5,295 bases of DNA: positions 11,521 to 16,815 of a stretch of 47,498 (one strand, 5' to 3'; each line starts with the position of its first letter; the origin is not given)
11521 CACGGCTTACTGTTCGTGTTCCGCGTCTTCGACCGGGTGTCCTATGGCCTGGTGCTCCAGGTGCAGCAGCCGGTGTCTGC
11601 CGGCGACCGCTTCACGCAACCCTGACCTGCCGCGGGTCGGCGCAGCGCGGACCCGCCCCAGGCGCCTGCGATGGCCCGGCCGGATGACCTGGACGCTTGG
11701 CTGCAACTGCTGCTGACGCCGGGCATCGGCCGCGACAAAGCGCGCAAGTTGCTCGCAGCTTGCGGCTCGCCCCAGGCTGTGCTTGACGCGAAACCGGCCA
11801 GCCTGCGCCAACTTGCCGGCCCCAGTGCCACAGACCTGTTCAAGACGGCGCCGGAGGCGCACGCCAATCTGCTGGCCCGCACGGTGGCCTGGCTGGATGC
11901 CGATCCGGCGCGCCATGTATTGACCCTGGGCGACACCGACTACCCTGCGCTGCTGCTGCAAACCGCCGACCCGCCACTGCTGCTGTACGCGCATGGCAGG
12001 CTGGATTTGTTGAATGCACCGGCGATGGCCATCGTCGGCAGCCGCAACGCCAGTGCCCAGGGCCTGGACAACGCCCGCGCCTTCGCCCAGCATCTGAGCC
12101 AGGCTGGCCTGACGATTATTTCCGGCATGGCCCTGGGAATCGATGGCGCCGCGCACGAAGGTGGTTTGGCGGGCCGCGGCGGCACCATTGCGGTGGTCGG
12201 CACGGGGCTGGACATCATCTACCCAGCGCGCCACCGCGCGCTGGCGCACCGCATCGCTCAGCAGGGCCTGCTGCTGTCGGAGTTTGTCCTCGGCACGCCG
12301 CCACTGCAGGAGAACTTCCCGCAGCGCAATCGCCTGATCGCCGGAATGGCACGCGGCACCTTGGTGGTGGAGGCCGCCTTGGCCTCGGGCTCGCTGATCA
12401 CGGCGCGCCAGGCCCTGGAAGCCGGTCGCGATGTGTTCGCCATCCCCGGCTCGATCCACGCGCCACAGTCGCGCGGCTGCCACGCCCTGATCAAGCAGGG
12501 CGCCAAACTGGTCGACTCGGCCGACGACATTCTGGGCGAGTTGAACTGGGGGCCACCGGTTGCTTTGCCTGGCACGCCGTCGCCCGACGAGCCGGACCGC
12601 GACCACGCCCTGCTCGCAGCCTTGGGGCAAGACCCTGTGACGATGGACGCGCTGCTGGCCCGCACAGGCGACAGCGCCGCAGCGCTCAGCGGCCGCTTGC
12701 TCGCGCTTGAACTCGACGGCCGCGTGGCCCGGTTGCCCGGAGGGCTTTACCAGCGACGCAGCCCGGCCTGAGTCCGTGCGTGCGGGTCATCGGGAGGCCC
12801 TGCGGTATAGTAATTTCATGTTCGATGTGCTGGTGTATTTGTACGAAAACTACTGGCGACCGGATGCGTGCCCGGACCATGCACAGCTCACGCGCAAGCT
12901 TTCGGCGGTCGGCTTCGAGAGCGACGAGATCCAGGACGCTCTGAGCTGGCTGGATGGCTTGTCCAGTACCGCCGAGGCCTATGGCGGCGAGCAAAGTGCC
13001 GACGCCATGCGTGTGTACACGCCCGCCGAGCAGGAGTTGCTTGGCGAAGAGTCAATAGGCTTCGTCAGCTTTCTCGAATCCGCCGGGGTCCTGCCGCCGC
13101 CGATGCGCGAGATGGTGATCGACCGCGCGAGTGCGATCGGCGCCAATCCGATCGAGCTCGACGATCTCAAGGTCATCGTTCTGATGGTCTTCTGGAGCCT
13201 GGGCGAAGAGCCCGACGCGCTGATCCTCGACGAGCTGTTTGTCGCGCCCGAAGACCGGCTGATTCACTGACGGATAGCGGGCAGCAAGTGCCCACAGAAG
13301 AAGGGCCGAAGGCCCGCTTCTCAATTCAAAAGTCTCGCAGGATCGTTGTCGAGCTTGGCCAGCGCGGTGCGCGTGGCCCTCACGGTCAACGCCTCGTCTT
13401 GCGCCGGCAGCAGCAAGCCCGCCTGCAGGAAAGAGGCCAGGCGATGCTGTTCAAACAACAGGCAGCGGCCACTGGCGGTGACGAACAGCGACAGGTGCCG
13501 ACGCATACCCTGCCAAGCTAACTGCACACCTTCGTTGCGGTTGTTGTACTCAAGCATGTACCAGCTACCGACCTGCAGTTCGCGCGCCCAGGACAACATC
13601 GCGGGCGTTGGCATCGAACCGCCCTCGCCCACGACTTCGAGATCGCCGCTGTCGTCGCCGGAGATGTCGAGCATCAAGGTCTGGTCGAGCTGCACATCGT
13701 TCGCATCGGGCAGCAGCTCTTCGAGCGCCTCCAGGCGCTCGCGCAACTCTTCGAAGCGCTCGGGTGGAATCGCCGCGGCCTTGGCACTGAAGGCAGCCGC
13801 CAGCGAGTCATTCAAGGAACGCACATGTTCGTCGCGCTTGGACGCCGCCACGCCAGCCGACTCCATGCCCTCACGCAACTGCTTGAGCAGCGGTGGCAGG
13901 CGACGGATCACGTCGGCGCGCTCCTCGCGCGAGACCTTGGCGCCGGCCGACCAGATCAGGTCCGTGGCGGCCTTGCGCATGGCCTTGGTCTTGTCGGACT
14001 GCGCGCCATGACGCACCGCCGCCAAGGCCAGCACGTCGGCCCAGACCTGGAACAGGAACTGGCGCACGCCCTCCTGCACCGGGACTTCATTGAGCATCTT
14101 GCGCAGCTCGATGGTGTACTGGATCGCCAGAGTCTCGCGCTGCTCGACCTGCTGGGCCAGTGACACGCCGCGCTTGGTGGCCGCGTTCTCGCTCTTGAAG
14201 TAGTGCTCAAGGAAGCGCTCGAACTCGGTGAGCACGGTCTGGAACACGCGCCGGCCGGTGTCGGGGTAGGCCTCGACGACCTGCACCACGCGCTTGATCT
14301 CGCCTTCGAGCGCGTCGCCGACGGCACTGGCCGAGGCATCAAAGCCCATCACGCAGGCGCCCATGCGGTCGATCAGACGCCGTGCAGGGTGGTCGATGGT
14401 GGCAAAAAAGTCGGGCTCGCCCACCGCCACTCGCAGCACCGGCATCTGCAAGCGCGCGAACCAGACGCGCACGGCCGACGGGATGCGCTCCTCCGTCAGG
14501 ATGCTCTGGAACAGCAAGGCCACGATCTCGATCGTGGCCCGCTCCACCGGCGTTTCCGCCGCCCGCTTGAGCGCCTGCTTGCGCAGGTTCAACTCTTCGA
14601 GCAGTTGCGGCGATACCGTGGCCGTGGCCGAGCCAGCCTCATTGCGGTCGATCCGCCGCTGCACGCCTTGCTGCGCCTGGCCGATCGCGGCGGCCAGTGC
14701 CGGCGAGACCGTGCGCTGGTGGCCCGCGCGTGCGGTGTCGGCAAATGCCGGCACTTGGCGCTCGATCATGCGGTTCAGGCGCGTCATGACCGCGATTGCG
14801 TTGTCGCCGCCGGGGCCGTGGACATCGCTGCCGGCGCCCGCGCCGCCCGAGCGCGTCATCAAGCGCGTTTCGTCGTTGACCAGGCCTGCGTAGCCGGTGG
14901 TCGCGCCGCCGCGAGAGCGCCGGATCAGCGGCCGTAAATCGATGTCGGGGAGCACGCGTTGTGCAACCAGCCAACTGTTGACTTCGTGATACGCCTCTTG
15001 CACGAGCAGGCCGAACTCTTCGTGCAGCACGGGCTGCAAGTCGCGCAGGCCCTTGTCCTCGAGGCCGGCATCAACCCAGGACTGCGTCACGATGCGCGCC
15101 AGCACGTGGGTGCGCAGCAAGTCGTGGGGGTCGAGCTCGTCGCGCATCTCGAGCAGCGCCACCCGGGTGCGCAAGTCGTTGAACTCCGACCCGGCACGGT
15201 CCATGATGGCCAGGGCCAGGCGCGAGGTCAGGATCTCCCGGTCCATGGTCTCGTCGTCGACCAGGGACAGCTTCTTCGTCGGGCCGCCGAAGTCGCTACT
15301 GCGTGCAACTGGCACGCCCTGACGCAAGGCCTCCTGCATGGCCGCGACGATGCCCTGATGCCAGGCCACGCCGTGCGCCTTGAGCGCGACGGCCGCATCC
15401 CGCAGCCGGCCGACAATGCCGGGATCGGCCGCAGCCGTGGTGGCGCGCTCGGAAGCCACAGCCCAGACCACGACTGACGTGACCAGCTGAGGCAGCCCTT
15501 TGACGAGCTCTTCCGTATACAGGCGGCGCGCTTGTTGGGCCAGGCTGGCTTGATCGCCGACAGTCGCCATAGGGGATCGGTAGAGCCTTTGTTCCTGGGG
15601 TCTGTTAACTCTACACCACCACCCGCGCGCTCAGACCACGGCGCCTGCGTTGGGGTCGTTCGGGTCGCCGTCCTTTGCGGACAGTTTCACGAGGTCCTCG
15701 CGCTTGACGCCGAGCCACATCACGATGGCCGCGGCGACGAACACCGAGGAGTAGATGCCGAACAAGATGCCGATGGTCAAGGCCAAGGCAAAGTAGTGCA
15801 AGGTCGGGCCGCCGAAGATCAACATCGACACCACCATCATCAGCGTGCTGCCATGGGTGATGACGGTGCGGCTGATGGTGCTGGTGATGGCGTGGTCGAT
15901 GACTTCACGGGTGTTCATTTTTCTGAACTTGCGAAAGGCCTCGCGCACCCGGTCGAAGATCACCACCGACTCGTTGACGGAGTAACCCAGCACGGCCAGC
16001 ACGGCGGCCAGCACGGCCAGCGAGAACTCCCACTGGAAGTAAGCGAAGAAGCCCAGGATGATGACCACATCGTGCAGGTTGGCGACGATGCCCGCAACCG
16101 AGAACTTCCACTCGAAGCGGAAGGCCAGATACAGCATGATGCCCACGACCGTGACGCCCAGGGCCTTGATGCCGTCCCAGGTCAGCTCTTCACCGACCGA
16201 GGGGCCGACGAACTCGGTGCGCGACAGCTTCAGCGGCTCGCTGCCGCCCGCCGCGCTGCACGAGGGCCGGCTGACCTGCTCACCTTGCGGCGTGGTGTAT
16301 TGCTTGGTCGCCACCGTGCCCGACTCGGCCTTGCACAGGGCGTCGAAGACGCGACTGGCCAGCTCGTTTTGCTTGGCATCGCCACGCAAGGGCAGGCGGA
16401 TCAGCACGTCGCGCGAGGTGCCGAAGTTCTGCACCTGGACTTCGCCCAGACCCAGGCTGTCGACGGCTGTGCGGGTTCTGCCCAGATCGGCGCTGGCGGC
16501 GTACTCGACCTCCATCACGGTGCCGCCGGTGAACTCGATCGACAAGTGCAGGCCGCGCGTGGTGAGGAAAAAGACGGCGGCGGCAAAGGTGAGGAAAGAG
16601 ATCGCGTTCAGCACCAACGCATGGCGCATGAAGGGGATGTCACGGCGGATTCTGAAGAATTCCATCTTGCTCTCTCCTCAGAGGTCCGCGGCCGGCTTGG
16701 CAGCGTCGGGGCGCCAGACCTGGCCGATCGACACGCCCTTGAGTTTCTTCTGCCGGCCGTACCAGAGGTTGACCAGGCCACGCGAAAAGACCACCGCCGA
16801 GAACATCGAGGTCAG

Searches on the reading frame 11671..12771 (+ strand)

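Call 70: search_protein_families(library=pfam, proteins=[window:11671-12771:+], max_evalue=0.00001)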
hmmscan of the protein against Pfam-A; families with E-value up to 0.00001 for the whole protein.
window:11671-12771:+ (366 aa): 2 families
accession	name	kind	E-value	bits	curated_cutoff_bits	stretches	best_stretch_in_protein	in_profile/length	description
PF02481.21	DNA_processg_A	-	1.3e-77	260.2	29.6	1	82-282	8-211/212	DNA recombination-mediator protein A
PF17782.7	DprA_WH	-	2.3e-16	60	22.9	1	302-358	5-61/61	DprA winged helix domain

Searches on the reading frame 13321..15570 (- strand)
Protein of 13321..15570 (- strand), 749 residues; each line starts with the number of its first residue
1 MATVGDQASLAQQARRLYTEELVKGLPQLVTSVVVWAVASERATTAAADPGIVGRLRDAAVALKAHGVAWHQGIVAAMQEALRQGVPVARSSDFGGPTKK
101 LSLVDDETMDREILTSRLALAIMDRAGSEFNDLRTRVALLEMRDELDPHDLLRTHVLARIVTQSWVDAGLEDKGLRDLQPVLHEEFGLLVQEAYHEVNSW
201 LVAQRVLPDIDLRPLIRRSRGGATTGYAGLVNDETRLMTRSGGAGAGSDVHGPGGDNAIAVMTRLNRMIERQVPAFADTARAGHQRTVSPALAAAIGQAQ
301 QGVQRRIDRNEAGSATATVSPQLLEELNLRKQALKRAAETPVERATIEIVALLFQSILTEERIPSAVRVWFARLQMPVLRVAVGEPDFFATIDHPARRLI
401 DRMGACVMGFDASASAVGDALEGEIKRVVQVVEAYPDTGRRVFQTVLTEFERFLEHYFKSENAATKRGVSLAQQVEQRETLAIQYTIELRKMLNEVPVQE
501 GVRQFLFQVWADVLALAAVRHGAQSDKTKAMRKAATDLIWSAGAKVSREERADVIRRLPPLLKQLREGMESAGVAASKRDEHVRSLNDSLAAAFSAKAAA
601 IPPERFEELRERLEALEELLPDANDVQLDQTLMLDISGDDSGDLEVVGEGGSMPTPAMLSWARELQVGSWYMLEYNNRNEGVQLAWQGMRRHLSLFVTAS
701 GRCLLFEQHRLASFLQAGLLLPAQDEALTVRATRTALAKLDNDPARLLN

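Call 70: search_protein_families(library=pfam, proteins=[window:13321-15570:-], max_evalue=0.00001)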
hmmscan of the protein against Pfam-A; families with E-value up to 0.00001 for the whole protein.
window:13321-15570:- (749 aa): 1 family
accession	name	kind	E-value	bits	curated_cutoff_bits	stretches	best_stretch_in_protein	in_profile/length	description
PF07793.16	DUF1631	-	8e-118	395.3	33.7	1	52-740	48-741/741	Protein of unknown function (DUF1631)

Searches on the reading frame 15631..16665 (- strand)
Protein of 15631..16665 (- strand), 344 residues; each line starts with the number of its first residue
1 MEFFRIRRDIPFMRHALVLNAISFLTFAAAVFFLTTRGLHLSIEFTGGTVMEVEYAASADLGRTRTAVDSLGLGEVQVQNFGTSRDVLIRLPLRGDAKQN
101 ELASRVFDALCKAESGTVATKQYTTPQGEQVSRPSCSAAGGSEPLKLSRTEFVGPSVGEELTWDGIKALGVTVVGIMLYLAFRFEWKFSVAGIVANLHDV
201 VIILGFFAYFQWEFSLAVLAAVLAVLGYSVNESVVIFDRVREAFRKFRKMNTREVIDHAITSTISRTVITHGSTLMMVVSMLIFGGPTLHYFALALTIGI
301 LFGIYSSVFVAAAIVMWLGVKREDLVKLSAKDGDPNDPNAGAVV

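Call 70: search_protein_families(library=pfam, proteins=[window:15631-16665:-], max_evalue=0.00001)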
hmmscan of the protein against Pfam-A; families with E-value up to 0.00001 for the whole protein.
window:15631-16665:- (344 aa): 2 families
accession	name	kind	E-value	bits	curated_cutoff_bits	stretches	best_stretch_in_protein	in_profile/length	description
PF02355.23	SecD_SecF_C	-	1e-62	211.3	20.5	1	146-319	14-187/189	Protein export membrane protein SecD/SecF, C-terminal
PF07549.19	Sec_GG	-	2.6e-08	33.5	20.3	1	32-56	1-25/28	SecD/SecF GG Motif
